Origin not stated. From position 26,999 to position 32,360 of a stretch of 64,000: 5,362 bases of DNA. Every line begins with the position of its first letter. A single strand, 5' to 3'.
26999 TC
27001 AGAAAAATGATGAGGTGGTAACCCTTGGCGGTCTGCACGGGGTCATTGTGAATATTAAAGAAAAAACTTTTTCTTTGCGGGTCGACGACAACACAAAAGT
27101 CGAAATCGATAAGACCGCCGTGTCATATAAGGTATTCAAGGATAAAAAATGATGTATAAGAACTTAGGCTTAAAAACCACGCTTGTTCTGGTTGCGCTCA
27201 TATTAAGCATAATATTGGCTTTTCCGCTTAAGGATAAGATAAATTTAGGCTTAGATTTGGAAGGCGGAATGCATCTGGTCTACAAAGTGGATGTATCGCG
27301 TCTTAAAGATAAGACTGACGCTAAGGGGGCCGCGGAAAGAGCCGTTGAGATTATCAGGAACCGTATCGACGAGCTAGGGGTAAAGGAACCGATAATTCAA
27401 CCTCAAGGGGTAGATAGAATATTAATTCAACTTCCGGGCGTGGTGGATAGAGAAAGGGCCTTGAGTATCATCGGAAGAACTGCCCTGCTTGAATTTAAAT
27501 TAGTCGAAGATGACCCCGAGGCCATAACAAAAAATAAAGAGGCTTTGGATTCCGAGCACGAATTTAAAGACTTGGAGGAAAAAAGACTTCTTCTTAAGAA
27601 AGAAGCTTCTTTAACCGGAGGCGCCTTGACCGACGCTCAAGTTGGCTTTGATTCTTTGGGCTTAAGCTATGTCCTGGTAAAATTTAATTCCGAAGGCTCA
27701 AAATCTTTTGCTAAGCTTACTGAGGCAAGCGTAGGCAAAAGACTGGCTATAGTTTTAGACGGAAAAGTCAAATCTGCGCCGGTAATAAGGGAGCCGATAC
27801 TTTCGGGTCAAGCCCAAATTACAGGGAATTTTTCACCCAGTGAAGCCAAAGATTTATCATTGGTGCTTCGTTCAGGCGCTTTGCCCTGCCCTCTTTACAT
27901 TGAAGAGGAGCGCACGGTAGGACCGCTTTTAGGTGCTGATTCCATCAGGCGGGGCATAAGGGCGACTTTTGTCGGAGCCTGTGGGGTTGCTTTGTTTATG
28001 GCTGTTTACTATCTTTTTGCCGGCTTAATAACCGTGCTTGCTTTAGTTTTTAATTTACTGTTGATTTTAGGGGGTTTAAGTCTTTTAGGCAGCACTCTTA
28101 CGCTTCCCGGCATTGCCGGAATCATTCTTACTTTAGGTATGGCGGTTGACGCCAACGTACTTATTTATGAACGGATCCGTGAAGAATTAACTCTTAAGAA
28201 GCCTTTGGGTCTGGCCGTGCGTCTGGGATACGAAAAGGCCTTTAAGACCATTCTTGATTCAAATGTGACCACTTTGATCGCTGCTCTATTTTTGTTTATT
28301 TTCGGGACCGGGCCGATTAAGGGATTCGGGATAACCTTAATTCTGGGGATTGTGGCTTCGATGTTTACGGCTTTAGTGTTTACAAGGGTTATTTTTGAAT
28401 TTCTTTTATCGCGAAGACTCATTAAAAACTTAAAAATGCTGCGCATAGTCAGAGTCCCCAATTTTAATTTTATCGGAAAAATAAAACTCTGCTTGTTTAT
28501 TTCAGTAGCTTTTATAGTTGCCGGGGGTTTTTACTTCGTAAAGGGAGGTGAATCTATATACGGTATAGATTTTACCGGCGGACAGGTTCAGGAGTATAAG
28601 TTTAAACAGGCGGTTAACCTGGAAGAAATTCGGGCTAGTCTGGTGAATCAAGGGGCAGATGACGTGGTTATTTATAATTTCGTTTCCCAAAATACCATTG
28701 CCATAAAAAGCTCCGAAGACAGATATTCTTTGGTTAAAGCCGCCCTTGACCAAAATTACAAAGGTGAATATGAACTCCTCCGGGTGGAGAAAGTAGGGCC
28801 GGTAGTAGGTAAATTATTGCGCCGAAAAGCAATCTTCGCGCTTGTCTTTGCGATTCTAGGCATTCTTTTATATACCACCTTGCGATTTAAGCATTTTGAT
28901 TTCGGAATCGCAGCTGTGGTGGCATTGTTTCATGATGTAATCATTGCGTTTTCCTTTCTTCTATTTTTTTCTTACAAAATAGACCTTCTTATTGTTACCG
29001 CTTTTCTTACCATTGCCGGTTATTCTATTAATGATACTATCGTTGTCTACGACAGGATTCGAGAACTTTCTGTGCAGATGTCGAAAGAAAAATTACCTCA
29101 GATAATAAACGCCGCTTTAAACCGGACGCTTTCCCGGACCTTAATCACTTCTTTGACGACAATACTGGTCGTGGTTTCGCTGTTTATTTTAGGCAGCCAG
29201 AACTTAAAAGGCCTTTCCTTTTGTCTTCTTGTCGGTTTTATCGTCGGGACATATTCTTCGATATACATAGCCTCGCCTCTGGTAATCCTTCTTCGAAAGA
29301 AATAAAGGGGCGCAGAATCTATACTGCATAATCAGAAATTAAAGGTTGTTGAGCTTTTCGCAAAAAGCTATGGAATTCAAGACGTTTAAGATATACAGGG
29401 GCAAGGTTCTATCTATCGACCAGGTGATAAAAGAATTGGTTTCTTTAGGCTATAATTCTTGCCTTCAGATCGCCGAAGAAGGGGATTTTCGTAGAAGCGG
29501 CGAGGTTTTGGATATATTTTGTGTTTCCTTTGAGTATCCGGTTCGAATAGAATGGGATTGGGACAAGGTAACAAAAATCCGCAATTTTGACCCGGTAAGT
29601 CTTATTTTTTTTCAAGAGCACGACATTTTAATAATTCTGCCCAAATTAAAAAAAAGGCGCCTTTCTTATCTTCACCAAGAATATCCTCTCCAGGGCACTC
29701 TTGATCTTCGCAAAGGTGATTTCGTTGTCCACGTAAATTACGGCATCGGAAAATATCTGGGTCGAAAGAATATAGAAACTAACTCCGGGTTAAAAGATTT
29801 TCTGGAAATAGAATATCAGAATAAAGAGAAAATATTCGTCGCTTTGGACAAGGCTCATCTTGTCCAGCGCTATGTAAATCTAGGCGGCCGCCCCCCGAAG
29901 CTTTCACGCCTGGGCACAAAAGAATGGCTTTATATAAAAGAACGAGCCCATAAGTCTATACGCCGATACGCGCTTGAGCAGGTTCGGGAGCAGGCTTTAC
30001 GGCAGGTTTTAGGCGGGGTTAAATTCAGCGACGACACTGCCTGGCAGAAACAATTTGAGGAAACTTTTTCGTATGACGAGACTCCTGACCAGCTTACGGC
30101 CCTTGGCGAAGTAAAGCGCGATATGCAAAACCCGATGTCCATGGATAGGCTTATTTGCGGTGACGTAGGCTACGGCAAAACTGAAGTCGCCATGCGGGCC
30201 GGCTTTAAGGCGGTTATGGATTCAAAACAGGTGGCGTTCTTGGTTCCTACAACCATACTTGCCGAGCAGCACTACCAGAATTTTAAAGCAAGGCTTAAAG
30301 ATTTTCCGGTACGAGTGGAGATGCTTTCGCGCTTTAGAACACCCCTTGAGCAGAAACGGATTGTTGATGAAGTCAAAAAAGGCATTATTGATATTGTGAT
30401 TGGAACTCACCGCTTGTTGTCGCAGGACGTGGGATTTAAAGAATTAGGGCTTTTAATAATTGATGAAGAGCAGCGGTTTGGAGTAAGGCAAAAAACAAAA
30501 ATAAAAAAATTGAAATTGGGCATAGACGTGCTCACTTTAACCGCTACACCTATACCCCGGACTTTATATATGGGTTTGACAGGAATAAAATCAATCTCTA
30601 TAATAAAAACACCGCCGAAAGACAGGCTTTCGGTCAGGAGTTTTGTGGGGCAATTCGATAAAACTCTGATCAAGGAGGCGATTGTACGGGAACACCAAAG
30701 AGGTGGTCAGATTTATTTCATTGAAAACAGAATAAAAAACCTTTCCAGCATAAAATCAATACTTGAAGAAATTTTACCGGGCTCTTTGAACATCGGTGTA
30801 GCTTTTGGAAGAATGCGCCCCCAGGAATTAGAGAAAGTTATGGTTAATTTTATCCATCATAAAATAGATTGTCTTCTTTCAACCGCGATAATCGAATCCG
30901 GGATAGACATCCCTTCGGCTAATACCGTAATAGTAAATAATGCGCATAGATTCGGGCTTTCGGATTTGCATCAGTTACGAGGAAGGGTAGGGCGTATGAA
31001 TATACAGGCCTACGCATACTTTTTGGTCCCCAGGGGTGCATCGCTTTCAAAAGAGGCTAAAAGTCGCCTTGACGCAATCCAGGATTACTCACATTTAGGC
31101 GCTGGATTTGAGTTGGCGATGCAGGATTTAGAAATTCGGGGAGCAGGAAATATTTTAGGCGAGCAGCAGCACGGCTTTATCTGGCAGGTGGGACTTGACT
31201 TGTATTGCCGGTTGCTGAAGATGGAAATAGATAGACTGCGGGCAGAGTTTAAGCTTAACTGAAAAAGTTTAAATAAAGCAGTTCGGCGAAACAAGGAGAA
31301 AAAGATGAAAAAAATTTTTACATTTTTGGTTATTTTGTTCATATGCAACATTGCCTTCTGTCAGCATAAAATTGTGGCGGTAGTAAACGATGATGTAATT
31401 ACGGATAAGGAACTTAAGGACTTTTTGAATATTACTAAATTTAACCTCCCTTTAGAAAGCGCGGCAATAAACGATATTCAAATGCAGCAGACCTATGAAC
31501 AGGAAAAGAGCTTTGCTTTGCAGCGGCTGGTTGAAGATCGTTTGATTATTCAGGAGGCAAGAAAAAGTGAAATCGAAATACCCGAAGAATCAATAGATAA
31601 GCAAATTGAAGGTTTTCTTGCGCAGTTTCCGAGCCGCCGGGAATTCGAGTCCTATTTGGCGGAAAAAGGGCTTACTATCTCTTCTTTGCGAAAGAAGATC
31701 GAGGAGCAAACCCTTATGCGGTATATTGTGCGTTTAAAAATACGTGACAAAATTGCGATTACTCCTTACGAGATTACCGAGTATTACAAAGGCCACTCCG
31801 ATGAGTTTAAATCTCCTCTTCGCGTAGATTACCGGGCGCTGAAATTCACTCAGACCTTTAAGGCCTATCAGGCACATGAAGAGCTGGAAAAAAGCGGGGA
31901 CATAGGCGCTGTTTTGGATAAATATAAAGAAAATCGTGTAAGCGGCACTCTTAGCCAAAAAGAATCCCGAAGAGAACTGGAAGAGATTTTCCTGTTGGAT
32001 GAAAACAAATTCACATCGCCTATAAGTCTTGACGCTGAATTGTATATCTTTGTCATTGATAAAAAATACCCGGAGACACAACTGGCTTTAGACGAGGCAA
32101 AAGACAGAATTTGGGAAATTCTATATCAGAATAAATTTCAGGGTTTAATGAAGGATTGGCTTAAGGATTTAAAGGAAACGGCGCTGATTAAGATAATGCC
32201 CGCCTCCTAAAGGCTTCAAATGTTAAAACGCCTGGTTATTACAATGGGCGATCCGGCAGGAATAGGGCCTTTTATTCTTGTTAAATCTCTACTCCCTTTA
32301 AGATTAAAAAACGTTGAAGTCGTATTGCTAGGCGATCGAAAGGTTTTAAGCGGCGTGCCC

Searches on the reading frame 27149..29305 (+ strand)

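Call 42: search_protein_families(library=pfam, proteins=[window:27149-29305:+], max_evalue=0.00001)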
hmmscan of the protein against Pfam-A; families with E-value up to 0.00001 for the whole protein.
window:27149-29305:+ (718 aa): 4 families
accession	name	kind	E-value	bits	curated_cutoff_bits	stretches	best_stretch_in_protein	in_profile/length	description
PF02355.23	SecD_SecF_C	-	3.5e-78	261.8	20.5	2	534-717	6-188/189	Protein export membrane protein SecD/SecF, C-terminal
PF22599.2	SecDF_P1_head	-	1.2e-35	122.3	27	1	141-246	8-113/114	SecDF, P1 head subdomain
PF21760.3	SecD_1st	-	1.3e-25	89.1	27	1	63-121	2-60/60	Protein translocase subunit SecDF, P1 domain, N-terminal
PF07549.19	Sec_GG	-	4.4e-08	32.8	20.3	0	30-48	7-25/28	SecD/SecF GG Motif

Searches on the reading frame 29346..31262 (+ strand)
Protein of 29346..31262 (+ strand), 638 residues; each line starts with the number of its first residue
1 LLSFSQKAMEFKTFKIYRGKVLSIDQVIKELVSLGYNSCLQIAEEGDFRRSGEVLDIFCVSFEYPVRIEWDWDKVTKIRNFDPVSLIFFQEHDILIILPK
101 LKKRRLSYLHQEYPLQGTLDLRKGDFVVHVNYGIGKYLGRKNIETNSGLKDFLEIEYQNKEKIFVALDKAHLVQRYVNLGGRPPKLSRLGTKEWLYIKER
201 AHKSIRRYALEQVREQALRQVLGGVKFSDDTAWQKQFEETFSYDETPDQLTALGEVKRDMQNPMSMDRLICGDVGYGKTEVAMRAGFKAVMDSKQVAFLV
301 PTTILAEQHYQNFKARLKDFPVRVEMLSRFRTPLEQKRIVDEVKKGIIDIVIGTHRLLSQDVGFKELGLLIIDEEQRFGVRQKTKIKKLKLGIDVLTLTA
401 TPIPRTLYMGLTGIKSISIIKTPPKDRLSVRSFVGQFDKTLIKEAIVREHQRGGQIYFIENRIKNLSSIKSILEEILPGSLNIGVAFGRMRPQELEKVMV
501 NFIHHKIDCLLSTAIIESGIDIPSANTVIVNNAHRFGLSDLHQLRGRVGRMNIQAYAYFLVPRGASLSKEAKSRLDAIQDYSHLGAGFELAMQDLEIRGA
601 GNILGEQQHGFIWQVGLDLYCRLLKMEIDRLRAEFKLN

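Call 42: search_protein_families(library=pfam, proteins=[window:29346-31262:+], max_evalue=0.00001)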
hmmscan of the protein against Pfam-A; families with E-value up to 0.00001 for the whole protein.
window:29346-31262:+ (638 aa): 5 families
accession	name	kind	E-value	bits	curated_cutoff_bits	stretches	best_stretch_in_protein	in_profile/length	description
PF00270.35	DEAD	-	1.8e-22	80.3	26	1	247-406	2-163/167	DEAD/DEAH box helicase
PF00271.37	Helicase_C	-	5.4e-18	65.7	23.5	1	443-552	7-110/110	Helicase conserved C-terminal domain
PF02559.22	CarD_TRCF_RID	-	1.2e-15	57.7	23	1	121-177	1-57/57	CarD-like/TRCF RID domain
PF17757.6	UvrB_inter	-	2.2e-15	57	22.9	1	15-100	2-88/91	UvrB interaction domain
PF04851.21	ResIII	-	5.7e-08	33.3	22.5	1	248-402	7-162/164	Type III restriction enzyme, res subunit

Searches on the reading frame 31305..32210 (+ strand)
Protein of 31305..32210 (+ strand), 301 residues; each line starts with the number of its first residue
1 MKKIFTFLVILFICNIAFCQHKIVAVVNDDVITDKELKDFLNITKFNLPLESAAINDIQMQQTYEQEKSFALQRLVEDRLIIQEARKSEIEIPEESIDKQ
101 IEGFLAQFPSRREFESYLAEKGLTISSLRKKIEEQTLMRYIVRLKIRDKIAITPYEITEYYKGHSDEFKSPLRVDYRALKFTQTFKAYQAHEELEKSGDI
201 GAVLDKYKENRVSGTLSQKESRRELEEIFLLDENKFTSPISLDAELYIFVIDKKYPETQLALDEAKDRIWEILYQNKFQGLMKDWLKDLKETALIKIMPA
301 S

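Call 42: search_protein_families(library=pfam, proteins=[window:31305-32210:+], max_evalue=0.00001)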
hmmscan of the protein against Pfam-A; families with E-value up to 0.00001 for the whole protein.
window:31305-32210:+ (301 aa): 4 families
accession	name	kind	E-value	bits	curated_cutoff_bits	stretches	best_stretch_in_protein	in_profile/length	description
PF09312.16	SurA_N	-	8.2e-10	39.3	30.8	1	22-138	3-114/118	SurA N-terminal domain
PF13624.11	SurA_N_3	-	9.7e-10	38.9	27.2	1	20-140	37-160/162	SurA-like N-terminal domain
PF13145.12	Rotamase_2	-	6.5e-08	33.9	27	1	153-267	2-121/121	PPIC-type PPIASE domain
PF13623.11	SurA_N_2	-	5e-06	26.9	28.5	0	19-108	38-122/145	SurA-like N-terminal domain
